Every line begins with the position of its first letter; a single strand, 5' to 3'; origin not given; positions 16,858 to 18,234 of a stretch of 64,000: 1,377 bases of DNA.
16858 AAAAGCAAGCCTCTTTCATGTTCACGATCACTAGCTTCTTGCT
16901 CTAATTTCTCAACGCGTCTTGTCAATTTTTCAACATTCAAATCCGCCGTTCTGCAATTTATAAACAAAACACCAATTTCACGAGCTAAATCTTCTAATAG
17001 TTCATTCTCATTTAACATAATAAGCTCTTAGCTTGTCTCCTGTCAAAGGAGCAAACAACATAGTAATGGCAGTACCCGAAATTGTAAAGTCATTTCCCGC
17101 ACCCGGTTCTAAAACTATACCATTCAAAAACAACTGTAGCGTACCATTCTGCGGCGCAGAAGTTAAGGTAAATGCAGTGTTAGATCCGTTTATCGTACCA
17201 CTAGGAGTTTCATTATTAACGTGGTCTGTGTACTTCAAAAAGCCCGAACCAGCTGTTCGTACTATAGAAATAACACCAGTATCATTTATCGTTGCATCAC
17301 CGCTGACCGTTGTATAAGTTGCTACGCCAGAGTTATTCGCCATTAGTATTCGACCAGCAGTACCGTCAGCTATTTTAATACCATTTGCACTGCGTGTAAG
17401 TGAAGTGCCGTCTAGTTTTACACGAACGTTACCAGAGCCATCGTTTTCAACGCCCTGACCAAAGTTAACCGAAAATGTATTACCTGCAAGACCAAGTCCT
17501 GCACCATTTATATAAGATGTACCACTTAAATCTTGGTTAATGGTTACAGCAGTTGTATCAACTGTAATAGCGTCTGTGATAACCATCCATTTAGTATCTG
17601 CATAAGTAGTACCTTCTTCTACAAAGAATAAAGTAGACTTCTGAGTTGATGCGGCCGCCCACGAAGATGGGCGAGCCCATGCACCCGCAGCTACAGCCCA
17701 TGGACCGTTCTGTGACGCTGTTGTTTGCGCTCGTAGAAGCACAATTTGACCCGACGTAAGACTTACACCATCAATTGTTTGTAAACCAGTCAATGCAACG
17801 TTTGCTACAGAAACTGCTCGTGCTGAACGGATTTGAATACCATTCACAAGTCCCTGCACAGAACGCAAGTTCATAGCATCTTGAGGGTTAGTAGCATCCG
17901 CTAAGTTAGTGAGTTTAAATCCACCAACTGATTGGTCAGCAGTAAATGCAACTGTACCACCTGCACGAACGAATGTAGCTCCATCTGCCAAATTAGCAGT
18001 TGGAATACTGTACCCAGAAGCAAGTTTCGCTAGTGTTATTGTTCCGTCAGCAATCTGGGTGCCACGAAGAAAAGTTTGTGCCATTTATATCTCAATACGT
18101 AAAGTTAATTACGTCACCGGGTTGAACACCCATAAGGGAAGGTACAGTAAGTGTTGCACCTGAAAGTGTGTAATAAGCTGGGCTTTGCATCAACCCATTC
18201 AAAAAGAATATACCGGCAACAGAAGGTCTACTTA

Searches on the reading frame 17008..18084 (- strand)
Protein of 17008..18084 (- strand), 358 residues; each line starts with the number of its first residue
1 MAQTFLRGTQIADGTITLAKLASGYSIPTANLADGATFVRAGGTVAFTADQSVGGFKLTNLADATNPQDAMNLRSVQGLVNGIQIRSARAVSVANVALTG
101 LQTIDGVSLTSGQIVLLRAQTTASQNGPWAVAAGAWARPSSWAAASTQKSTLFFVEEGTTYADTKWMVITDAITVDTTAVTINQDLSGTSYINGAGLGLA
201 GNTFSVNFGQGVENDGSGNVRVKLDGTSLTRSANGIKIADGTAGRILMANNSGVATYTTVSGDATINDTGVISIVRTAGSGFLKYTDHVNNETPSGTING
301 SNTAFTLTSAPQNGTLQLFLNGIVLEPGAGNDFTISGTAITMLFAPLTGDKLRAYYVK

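Call 11: search_protein_families(library=phrogs, proteins=[window:17008-18084:-], max_evalue=0.00001)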
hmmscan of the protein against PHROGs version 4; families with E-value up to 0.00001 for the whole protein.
window:17008-18084:- (358 aa): 9 families
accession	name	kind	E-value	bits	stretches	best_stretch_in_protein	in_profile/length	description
phrog_2647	-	head and packaging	1.5e-32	114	1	46-253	74-287/336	head decoration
phrog_11518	-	tail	1.7e-19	70.6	1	86-220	167-271/812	tail fiber protein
phrog_27782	-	unknown function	2.3e-18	67.2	1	19-197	105-282/644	-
phrog_17264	-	unknown function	1.6e-17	64.6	1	92-193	5-107/147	-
phrog_2824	-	head and packaging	1.1e-16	61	1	59-232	911-1084/1151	virion structural protein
phrog_16867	-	unknown function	8.1e-14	52.1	1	73-192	63-183/631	-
phrog_24595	-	head and packaging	3.7e-13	50.6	1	59-193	18-155/325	virion structural protein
phrog_14570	-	unknown function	1.3e-11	44.9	1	86-184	170-271/540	-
phrog_30390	-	unknown function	3.5e-09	36.6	1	98-287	543-750/766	-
